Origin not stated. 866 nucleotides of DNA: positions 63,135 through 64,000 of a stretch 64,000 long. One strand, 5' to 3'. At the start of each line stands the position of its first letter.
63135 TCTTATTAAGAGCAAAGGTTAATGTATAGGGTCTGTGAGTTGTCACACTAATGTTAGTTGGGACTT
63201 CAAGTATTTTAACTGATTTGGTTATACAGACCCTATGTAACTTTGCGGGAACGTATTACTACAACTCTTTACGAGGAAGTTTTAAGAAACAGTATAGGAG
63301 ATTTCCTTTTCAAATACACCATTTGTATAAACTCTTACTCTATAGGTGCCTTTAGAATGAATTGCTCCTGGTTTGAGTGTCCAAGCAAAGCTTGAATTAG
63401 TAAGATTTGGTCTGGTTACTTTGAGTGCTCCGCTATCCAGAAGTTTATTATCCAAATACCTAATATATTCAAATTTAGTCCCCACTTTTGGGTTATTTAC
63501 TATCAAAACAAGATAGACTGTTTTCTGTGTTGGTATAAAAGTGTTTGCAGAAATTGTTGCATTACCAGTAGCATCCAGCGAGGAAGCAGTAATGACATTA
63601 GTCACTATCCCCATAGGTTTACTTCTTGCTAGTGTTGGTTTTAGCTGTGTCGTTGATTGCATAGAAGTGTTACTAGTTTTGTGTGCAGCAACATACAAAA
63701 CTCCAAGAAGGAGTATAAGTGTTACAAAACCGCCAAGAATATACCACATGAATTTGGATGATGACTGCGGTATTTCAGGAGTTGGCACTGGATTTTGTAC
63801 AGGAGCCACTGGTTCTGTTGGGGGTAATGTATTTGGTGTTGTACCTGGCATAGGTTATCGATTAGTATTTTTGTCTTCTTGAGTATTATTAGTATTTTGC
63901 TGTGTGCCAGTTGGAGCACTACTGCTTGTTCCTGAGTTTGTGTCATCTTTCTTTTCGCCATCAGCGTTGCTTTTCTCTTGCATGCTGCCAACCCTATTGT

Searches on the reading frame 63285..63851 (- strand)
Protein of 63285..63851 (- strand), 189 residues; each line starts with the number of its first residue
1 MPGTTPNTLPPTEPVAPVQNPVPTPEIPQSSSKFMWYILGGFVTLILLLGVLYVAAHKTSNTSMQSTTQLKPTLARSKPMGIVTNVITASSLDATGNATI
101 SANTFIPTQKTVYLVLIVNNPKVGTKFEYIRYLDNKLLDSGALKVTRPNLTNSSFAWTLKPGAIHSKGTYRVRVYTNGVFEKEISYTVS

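Call 7: search_protein_families(library=pfam, proteins=[window:63285-63851:-], max_evalue=0.01)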
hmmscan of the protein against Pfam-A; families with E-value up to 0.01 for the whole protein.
window:63285-63851:- (189 aa): 0 families

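Call 19: find_encoding_contigs(protein=window:63285-63851:-, flank=6000, max_places=6)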
Protein window:63285-63851:- (189 aa): 4 contigs read that carry it; 3 places shown.
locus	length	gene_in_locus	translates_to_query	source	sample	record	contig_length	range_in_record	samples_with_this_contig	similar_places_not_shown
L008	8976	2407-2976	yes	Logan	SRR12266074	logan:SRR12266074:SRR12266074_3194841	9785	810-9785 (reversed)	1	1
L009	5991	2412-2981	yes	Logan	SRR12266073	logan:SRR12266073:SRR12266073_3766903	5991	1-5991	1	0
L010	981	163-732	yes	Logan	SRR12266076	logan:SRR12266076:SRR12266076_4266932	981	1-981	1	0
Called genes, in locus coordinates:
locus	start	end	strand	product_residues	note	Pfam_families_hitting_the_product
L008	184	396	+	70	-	PF14117:DUF4287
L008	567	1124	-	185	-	-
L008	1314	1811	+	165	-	PF00293:NUDIX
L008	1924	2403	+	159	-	-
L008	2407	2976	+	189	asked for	-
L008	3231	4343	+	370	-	PF20706:GT4-conflict (faint), PF13439:Glyco_transf_4, PF13579:Glyco_trans_4_4, PF00534:Glycos_transf_1, PF13692:Glyco_trans_1_4, PF13524:Glyco_trans_1_2 (weak), PF26337:Gtf3_C (faint)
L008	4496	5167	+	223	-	-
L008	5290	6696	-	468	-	PF01204:Trehalase (faint), PF22422:MGH1-like_GH, PF03200:Glyco_hydro_63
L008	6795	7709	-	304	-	PF04794:YdjC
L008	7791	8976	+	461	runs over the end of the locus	PF07992:Pyr_redox_2 (weak), PF00070:Pyr_redox (faint), PF00890:FAD_binding_2 (faint), PF01266:DAO, PF01494:FAD_binding_3 (faint), PF13450:NAD_binding_8 (weak)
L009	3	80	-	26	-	?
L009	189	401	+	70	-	PF14117:DUF4287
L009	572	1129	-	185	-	-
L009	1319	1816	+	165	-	PF00293:NUDIX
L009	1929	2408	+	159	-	-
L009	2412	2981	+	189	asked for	-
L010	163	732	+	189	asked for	-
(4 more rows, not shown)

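Call 29: find_homologous_proteins(query=window:63285-63851:-)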
Query window:63285-63851:- (189 aa): 15 proteins with E <= 0.001 among 102 candidates.
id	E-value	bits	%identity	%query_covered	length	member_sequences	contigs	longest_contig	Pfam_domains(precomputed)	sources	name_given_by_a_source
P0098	2.7e-117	407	100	100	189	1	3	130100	-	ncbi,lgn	-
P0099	1.2e-76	274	70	99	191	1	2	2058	-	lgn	-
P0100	1.9e-63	231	59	93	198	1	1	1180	-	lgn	-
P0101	1.7e-62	228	59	96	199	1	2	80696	-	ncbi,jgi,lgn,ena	-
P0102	1.8e-59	219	56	99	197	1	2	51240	-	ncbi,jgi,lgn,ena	-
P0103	3.9e-56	208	59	87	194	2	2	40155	-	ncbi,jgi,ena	-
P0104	3.2e-53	198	59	90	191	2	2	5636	-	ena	-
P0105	1.9e-50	189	52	95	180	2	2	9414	-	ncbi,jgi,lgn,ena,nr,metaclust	ncbi:MAG TPA: hypothetical protein VKC89_03515 [Patescibacteria group bacterium]|nr:hypothetical pro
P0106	1.5e-49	186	54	89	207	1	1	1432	-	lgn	-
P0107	2.9e-48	182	63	68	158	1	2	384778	-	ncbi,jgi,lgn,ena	-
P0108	9.2e-48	180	53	93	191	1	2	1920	-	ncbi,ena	-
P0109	9.5e-45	171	52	93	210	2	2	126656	-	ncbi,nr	ncbi:MAG: hypothetical protein M1575_03520 [Patescibacteria group bacterium]|nr:hypothetical protein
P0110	1.4e-32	131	55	62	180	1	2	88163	-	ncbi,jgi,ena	-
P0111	1.1e-31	128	45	77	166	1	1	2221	-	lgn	-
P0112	3.0e-30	123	45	78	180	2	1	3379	-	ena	-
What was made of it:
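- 63282..63851 (-): B: 189-aa paralog of A, second gene of module 2 (transmembrane helix aa 38-56 at 63684-63740; beta-sandwich aa 76-189 at 63285-63626). 15 homologs, two of them named Patescibacteria group bacterium (call 29).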

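Call 32: find_encoding_contigs(protein=P0101, flank=4000, max_places=2)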
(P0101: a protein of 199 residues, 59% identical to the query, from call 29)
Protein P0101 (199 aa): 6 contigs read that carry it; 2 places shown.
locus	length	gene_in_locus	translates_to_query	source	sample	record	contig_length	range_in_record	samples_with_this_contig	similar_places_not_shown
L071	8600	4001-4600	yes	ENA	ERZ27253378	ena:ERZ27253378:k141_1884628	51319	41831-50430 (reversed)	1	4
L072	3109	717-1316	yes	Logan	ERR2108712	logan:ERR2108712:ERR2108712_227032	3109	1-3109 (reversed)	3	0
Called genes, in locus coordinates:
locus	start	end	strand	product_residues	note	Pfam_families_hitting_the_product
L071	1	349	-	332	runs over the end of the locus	PF05673:DUF815 (faint), PF05496:RuvB_N, PF13191:AAA_16 (weak), PF00004:AAA, PF00910:RNA_helicase (weak), PF07728:AAA_5 (weak), PF17864:AAA_lid_4, PF05491:WHD_RuvB, +1 more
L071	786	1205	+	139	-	PF00293:NUDIX, PF14815:NUDIX_4 (weak)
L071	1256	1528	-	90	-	-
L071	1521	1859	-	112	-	PF18924:DUF5674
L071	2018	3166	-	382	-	PF13173:AAA_14, PF13401:AAA_22 (faint), PF13635:DUF4143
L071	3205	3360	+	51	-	-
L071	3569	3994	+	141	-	-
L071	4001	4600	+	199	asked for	-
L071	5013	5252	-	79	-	PF24113:DUF7387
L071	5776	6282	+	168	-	PF00293:NUDIX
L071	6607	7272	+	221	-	PF01470:Peptidase_C15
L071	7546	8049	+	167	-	PF13091:PLDc_2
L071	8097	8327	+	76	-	-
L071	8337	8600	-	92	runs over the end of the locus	PF03083:MtN3_slv, PF04193:PQ-loop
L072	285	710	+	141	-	-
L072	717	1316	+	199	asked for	-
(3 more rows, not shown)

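Call 33: find_encoding_contigs(protein=P0109, flank=4000, max_places=2)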
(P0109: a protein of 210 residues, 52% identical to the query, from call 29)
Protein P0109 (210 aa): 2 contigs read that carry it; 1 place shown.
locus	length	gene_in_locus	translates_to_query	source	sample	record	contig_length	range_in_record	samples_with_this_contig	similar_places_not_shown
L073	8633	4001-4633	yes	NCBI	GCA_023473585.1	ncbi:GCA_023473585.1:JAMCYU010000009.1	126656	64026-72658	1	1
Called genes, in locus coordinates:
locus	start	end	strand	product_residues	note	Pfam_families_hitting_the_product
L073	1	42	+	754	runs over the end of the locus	PF00912:Transgly, PF00905:Transpeptidase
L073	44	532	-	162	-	PF04308:RNaseH_like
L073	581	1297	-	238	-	PF08713:DNA_alkylation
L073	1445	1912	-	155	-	-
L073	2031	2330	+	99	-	PF01035:DNA_binding_1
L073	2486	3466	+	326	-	PF13551:HTH_29 (weak), PF13518:HTH_28, PF13565:HTH_32 (weak), PF00665:rve, PF13683:rve_3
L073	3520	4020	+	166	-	-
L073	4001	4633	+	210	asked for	-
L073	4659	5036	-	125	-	-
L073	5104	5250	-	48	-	-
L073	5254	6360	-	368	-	-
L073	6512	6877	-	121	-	-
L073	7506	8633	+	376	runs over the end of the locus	PF22612:GH113 (weak)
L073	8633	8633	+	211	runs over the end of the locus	-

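Call 37: find_encoding_contigs(protein=P0102, flank=3000, max_places=1)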
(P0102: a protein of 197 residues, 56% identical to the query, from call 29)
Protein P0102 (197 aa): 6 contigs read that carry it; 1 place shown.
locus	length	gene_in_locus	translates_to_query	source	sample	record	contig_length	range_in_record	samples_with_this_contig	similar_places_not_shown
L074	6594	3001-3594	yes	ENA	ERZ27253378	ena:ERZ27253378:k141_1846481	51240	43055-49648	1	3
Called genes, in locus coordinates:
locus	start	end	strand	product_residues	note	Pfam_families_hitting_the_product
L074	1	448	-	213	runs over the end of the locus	PF01810:LysE (weak)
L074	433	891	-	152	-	PF01243:PNPOx_N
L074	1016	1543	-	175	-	PF01936:NYN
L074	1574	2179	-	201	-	-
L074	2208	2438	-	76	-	-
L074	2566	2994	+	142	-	-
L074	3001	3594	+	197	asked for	-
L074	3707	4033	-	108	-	-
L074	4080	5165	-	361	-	PF00150:Cellulase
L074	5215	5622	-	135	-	PF13787:HXXEE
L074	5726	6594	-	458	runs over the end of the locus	-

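Call 38: find_encoding_contigs(protein=P0107, flank=3000, max_places=1)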
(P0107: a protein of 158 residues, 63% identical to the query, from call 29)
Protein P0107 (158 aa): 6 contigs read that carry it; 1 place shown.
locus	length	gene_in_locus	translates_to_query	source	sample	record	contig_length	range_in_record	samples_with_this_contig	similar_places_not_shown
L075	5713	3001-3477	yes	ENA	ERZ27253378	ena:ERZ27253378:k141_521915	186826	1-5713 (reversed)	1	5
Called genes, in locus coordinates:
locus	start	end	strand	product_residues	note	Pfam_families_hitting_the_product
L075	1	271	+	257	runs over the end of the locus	-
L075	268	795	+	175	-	PF01931:NTPase_I-T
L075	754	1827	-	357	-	PF05014:Nuc_deoxyrib_tr, PF15891:Nuc_deoxyri_tr2 (faint)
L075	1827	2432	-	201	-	PF02223:Thymidylate_kin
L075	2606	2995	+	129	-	-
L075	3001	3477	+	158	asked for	-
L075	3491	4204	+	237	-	-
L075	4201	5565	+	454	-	PF01522:Polysacc_deac_1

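Call 39: find_encoding_contigs(protein=P0110, flank=3000, max_places=1)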
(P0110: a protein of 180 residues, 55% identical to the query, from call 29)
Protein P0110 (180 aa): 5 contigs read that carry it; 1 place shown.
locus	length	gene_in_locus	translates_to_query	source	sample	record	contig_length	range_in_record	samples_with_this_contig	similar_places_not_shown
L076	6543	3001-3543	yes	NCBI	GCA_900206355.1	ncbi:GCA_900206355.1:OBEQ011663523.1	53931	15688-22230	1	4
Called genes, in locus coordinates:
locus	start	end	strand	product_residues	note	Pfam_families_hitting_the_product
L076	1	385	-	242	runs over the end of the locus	PF00005:ABC_tran, PF13304:AAA_21 (faint)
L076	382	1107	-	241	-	PF00528:BPD_transp_1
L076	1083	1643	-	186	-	PF13238:AAA_18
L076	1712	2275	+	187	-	PF10469:AKAP7_NLS (weak), PF02834:LigT_PEase (faint), PF13563:2_5_RNA_ligase2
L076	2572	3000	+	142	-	-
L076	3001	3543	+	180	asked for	-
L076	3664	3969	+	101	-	-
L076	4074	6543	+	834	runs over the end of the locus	PF17900:Peptidase_M1_N, PF01433:Peptidase_M1, PF11838:ERAP1_C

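Call 44: search_protein_families(library=ncbifam, proteins=[window:63285-63851:-, L008:1924-2400:+], max_evalue=1)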
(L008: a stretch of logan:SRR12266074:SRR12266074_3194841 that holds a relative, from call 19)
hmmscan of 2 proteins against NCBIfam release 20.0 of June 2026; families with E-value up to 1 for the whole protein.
window:63285-63851:- (189 aa): 0 families

L008:1924-2400:+ (159 aa): 3 families
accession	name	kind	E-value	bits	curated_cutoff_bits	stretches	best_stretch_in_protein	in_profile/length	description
NF047418.1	teichoic_AuxB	equivalog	0.013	14.5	300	1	8-155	133-267/345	lipoteichoic acid stability factor AuxB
NF005844.0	PRK07764.1-3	equivalog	0.041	12.6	964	1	4-154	351-499/841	DNA polymerase III subunit gamma and tau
NF043060.1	MAP_0585_fam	equivalog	0.24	11.4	170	1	21-154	30-160/319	MAP_0585 family protein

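Call 72: predict_structure(alignment_id=A3)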
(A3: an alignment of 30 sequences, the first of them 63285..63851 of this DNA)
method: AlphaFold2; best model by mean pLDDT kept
length: 189 residues; sequences in the alignment: 30
mean_pLDDT: 81.6   pTM: 0.57
mean pLDDT of the five models: 81.6, 81.4, 80.7, 80.5, 79.9
residues with pLDDT >= 90: 108; 70-90: 18; 50-70: 53; < 50: 10
segments of 3 or more residues with pLDDT < 50: 1-4, 63-67
pLDDT, mean of each block of 10 residues (from residue 1): 52 60 59 67 81 65 49 60 95 94 96 96 97 98 96 96 97 97 97
secondary structure, 60 per line:
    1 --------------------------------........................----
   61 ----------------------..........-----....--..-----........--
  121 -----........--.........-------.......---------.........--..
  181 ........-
elements in order: H33-56 E83-92 E98-101 E111-118 E126-133 E136-144 E152-158 E168-176 E179-188
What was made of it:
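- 63282..63851 (-): In the AF2 model the domain has pLDDT 94-98 (call 72).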

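Call 74: fold_search(model_id=the predicted structure, library=pdb)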
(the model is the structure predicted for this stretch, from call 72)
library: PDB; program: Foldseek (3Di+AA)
matches with E <= 10: 1915; with E <= 0.001: 51
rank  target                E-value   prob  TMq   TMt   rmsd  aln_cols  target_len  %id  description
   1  1ft0_A                1.5e-04  1.00  0.34  0.46   5.7       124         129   14  CRYSTAL STRUCTURE OF TRUNCATED HUMAN RHOGDI K113A MUTANT (released 2001-05-02)
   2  9gkg_D                1.6e-04  1.00  0.30  0.34   6.4       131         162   12  Crystal structure of UNC119 in complex with Squarunkin A (released 2025-01-15)
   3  7umo_E                1.7e-04  1.00  0.30  0.32   6.7       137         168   12  Structure of Unc119-inhibitor complex. (released 2023-07-26)
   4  1ft3_A                2.0e-04  1.00  0.34  0.45   5.8       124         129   14  CRYSTAL STRUCTURE OF TRUNCATED RHOGDI K141A MUTANT (released 2001-05-02)
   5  5gni_B                2.3e-04  1.00  0.33  0.32   5.2       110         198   17  The crystal structure of PECAM-1 IgL1-2 trans-homophilic dimer (released 2016-12-21)
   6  9gkg_K                2.3e-04  1.00  0.28  0.32   7.0       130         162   12  Crystal structure of UNC119 in complex with Squarunkin A (released 2025-01-15)
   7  3gqq_C                2.4e-04  1.00  0.31  0.33   6.5       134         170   13  Crystal structure of the human retinal protein 4 (unc-119 homolog A). Northeast Structural Genomics Consortium target  (released 2009-04-07)
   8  7umo_B                2.4e-04  1.00  0.29  0.32   6.8       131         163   11  Structure of Unc119-inhibitor complex. (released 2023-07-26)
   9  9nem_E                2.7e-04  1.00  0.30  0.34   6.5       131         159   12  Structure of Unc119-Farnesylated peptide complex (released 2025-09-03)
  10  3gqq_F                2.9e-04  1.00  0.30  0.34   6.7       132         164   12  Crystal structure of the human retinal protein 4 (unc-119 homolog A). Northeast Structural Genomics Consortium target  (released 2009-04-07)
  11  9gkg_B                2.9e-04  1.00  0.30  0.33   6.6       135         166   12  Crystal structure of UNC119 in complex with Squarunkin A (released 2025-01-15)
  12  9nem_D                3.0e-04  1.00  0.30  0.33   6.4       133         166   12  Structure of Unc119-Farnesylated peptide complex (released 2025-09-03)
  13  9gkg_E                3.0e-04  1.00  0.31  0.34   6.4       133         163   12  Crystal structure of UNC119 in complex with Squarunkin A (released 2025-01-15)
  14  6h6a_D                3.0e-04  1.00  0.30  0.33   6.5       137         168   12  Crystal structure of UNC119 in complex with LCK peptide (released 2018-09-26)
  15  9nem_F                3.0e-04  1.00  0.30  0.34   6.6       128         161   11  Structure of Unc119-Farnesylated peptide complex (released 2025-09-03)
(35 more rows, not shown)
